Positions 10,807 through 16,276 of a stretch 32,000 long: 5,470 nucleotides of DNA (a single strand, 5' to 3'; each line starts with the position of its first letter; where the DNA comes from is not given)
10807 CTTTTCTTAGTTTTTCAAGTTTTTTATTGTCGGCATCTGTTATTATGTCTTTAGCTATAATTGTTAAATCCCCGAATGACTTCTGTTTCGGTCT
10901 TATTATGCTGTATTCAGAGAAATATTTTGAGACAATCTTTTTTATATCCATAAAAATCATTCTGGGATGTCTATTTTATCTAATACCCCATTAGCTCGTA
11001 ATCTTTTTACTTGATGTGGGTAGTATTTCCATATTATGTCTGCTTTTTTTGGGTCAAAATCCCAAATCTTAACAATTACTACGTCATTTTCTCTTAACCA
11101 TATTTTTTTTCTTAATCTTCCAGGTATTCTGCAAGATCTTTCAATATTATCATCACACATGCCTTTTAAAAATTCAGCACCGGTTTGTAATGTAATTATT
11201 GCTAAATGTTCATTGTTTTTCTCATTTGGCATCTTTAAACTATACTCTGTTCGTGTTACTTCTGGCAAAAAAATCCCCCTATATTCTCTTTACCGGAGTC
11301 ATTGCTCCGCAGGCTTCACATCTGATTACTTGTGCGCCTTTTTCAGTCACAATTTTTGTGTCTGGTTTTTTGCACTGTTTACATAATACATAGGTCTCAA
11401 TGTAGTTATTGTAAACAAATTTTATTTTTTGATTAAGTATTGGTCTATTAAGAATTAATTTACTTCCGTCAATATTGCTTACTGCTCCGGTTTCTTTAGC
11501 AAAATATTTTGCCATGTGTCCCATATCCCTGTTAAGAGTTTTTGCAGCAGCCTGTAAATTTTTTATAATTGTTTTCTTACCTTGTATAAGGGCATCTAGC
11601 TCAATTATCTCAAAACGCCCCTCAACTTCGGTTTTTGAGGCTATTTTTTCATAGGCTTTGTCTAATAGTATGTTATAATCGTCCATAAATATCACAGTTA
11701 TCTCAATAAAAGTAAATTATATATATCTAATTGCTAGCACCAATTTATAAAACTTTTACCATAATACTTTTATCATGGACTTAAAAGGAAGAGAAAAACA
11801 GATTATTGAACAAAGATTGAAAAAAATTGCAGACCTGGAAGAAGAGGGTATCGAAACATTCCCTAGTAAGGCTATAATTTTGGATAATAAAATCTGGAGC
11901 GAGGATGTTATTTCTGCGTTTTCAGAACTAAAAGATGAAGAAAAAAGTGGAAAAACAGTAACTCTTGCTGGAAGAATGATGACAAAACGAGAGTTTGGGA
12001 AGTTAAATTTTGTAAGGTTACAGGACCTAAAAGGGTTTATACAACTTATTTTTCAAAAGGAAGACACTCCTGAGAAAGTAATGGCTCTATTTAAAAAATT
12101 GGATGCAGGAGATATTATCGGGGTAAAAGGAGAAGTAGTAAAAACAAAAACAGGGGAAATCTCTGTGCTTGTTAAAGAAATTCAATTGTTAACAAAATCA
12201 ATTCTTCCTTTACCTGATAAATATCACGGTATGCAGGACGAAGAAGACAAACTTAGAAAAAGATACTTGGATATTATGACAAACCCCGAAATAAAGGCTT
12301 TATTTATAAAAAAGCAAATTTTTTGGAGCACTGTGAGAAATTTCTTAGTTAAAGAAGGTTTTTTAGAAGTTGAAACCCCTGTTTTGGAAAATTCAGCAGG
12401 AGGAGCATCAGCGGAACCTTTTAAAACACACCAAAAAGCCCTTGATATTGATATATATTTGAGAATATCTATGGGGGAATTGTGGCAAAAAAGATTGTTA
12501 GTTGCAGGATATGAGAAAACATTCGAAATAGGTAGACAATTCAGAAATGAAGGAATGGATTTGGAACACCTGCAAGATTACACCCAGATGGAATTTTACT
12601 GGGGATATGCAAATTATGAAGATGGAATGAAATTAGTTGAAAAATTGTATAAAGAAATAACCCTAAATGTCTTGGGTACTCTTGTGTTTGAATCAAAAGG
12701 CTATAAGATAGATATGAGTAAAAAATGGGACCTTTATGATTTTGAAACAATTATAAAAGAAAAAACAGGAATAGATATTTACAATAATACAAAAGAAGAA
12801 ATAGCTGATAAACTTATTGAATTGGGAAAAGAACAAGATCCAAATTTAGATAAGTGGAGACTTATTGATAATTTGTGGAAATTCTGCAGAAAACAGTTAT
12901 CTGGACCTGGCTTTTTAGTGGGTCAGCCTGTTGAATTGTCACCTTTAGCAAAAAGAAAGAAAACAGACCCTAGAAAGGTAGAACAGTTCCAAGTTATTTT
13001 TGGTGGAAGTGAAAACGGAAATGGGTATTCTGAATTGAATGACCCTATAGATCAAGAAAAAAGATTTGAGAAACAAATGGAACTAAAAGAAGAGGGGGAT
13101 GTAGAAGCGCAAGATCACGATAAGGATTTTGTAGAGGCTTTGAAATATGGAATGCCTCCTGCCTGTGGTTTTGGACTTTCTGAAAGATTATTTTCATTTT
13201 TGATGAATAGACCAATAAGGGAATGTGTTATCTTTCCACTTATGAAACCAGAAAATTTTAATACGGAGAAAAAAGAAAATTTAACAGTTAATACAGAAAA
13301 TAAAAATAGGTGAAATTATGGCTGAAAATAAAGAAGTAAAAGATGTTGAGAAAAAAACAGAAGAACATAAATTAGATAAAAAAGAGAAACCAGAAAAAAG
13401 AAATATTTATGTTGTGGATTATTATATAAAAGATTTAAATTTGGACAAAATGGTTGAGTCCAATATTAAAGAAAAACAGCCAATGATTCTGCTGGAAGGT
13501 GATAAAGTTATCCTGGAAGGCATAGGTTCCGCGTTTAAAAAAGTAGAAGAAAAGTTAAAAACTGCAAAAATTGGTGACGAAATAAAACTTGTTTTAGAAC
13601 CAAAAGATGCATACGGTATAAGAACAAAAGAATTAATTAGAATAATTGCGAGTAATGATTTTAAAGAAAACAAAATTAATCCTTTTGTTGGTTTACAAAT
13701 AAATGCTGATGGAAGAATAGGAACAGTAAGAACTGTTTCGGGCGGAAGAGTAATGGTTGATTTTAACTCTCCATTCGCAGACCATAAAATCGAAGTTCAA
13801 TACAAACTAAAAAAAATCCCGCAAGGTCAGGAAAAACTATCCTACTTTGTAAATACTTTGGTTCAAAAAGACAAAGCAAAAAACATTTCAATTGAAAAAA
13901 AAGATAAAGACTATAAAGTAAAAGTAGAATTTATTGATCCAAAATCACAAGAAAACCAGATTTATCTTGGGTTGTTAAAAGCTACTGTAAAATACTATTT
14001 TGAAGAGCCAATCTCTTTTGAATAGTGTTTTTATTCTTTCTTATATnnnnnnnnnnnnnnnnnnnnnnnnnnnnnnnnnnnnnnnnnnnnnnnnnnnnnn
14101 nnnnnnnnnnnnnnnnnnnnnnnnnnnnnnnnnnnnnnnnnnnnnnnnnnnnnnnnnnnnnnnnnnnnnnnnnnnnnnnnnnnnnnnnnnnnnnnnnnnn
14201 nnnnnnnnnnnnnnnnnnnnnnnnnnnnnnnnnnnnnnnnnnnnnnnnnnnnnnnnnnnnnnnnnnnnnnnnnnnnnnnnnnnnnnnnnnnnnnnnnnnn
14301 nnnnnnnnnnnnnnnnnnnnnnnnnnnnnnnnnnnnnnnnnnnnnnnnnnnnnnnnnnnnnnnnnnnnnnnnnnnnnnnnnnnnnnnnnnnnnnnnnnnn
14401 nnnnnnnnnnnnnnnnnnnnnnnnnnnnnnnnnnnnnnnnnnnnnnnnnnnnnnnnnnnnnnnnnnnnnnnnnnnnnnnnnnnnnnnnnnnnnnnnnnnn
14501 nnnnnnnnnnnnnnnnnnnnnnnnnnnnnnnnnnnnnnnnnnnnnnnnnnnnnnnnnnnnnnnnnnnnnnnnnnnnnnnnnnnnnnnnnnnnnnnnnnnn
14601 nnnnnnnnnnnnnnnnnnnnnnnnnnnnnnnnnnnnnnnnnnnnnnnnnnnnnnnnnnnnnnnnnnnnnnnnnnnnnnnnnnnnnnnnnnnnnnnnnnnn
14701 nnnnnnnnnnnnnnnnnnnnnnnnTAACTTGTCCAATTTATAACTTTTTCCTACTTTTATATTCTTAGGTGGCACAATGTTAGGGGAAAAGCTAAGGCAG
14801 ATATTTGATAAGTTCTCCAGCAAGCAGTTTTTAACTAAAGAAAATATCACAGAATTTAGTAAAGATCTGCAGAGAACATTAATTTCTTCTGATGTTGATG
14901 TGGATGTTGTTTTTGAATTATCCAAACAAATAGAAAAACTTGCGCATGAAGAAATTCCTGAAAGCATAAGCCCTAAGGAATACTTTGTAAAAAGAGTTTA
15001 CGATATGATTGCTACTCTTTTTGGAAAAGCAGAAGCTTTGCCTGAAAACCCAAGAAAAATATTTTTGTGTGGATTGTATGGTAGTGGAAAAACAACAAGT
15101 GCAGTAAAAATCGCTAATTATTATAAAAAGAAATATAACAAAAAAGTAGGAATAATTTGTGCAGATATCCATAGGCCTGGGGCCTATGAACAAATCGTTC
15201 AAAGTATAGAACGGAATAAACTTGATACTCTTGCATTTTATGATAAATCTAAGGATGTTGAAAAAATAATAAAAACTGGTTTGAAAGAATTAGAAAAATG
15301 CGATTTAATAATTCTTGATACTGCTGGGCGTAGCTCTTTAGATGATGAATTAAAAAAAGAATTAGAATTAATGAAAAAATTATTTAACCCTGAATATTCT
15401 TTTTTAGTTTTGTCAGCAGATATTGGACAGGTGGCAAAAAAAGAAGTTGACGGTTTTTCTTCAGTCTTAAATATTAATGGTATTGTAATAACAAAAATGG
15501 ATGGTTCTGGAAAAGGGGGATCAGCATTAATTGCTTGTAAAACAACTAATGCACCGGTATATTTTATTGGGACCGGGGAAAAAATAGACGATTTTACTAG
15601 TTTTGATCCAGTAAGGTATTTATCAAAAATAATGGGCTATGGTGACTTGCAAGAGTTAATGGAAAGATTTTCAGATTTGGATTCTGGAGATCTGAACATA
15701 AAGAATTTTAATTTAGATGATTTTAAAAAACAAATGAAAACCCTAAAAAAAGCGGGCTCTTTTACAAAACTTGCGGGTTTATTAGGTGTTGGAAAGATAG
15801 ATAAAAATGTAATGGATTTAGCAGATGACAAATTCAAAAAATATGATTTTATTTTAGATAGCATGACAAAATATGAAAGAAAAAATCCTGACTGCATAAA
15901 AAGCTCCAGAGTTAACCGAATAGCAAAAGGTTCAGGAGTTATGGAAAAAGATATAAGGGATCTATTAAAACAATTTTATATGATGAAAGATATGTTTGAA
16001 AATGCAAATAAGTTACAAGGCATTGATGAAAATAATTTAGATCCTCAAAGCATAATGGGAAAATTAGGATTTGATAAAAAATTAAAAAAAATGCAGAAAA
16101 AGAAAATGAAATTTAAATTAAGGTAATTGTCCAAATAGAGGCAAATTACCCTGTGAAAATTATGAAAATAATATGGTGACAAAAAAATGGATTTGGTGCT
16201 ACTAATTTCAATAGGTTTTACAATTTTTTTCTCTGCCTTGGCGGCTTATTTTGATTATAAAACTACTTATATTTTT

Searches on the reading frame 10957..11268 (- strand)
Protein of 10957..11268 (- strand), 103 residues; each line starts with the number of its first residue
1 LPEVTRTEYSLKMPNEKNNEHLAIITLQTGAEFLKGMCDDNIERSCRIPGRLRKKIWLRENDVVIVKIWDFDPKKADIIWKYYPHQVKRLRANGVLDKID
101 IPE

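Call 26: search_protein_families(library=pfam, proteins=[window:10957-11268:-], max_evalue=0.001)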
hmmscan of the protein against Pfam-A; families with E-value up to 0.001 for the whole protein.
window:10957-11268:- (103 aa): 1 family
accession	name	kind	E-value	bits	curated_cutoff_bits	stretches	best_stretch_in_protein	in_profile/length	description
PF01176.25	eIF-1a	-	4.3e-16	58.7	30.2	1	21-81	3-64/64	Translation initiation factor 1A / IF-1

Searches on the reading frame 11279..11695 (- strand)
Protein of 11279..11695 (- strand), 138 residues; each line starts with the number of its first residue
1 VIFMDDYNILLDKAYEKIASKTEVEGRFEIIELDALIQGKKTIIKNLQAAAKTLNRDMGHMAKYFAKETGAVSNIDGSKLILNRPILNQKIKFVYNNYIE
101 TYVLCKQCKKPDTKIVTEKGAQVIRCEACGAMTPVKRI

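Call 26: search_protein_families(library=pfam, proteins=[window:11279-11695:-], max_evalue=0.001)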
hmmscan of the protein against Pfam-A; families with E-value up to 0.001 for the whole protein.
window:11279-11695:- (138 aa): 1 family
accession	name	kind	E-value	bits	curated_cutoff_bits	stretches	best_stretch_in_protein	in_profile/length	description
PF01873.23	eIF-5_eIF-2B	-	1e-30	106.5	27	1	22-131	5-116/117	Domain found in IF2B/IF5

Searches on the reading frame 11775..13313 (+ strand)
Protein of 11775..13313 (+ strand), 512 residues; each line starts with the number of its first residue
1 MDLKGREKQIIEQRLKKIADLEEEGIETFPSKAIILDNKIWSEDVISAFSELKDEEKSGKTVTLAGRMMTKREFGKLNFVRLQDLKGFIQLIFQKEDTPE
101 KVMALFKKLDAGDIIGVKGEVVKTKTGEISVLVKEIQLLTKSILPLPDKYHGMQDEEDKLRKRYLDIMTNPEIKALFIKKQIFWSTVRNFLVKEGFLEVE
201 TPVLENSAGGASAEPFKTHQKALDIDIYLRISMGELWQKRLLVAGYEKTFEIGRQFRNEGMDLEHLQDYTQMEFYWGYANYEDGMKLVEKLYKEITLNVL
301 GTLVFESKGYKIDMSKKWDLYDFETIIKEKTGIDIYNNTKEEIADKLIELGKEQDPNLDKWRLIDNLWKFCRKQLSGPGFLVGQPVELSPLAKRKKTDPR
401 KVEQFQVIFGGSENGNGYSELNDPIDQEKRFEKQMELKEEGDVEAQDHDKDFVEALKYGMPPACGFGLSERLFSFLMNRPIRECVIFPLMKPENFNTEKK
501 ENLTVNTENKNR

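Call 25: search_protein_families(library=pfam, proteins=[window:11775-13313:+], max_evalue=0.001)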
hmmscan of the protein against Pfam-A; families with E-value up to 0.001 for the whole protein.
window:11775-13313:+ (512 aa): 3 families
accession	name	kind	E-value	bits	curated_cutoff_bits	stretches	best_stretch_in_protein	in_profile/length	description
PF00152.25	tRNA-synt_2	-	7.8e-66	222.7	25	1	156-490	2-307/308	tRNA synthetases class II (D, K and N)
PF01336.31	tRNA_anti-codon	-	9.9e-17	61.1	27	1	62-139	1-75/75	OB-fold nucleic acid binding domain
PF01409.25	tRNA-synt_2d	-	0.00072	19.5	19.8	0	227-294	81-152/246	tRNA synthetases class II core domain (F)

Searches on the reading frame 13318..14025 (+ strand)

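Call 26: search_protein_families(library=pfam, proteins=[window:13318-14025:+], max_evalue=0.001)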
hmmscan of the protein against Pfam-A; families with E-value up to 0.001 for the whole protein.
window:13318-14025:+ (235 aa): 1 family
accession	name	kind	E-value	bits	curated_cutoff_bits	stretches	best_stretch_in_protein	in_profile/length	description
PF22199.2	FKBP26_IF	-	4.5e-14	52.6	27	1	109-152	2-45/46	FKBP26, IF domain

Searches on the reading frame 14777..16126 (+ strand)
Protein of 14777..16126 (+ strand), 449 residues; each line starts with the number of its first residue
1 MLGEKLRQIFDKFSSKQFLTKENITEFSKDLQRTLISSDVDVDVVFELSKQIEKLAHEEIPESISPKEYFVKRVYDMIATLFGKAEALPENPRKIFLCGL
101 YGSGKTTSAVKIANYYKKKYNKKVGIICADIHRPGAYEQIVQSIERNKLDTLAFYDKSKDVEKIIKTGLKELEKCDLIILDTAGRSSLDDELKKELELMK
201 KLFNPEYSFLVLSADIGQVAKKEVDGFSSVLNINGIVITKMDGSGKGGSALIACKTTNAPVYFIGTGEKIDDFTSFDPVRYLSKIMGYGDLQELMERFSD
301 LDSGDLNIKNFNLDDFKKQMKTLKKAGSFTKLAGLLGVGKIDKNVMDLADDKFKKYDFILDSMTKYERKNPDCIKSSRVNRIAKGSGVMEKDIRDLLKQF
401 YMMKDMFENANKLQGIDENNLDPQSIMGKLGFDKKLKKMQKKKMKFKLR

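Call 6: search_protein_families(library=pfam, proteins=[window:14777-16126:+], max_evalue=0.1)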
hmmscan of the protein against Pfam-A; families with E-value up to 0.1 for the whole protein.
window:14777-16126:+ (449 aa): 15 families
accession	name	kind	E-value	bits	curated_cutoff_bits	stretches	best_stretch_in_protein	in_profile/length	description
PF00448.28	SRP54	-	3.4e-55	187.2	22.7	1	93-286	2-195/196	SRP54-type protein, GTPase domain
PF02978.25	SRP_SPB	-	5e-27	94.6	27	1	310-407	1-91/91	Signal peptide binding domain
PF02881.24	SRP54_N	-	4.4e-12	46.5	22.4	1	2-76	1-73/75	SRP54-type protein, helical bundle domain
PF13401.12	AAA_22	-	0.00016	22.5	27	1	95-205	8-110/130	AAA domain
PF03266.21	NTPase_1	-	0.00018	21.9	23.9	1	94-184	1-105/168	NTPase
PF01656.29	CbiA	-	0.00031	21.1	25.4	1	102-262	9-104/125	CobQ/CobB/MinD/ParA nucleotide binding domain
PF13238.12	AAA_18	-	0.0048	17.8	29.4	1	95-182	1-79/128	AAA domain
PF03796.21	DnaB_C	-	0.0059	16.5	27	1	98-187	25-114/255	DnaB-like helicase C terminal domain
PF04851.21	ResIII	-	0.0065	16.8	22.5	1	82-154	20-83/164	Type III restriction enzyme, res subunit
PF20720.3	nSTAND3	-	0.0069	16.5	27.2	1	84-133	9-53/155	Novel STAND NTPase 3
PF04033.18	DUF365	-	0.029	15.2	25.9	0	4-42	27-65/96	Domain of unknown function (DUF365)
PF02492.25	cobW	-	0.031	14.3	20.7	0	95-145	3-51/180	CobW/HypB/UreG, nucleotide-binding domain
PF00004.35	AAA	-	0.071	14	21.2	0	96-182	2-65/131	ATPase family associated with various cellular activities (AAA)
PF13245.12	AAA_19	-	0.087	13.4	25.1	0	94-189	13-103/134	AAA domain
PF13614.12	AAA_31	-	0.095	13.1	27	0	102-178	12-84/177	AAA domain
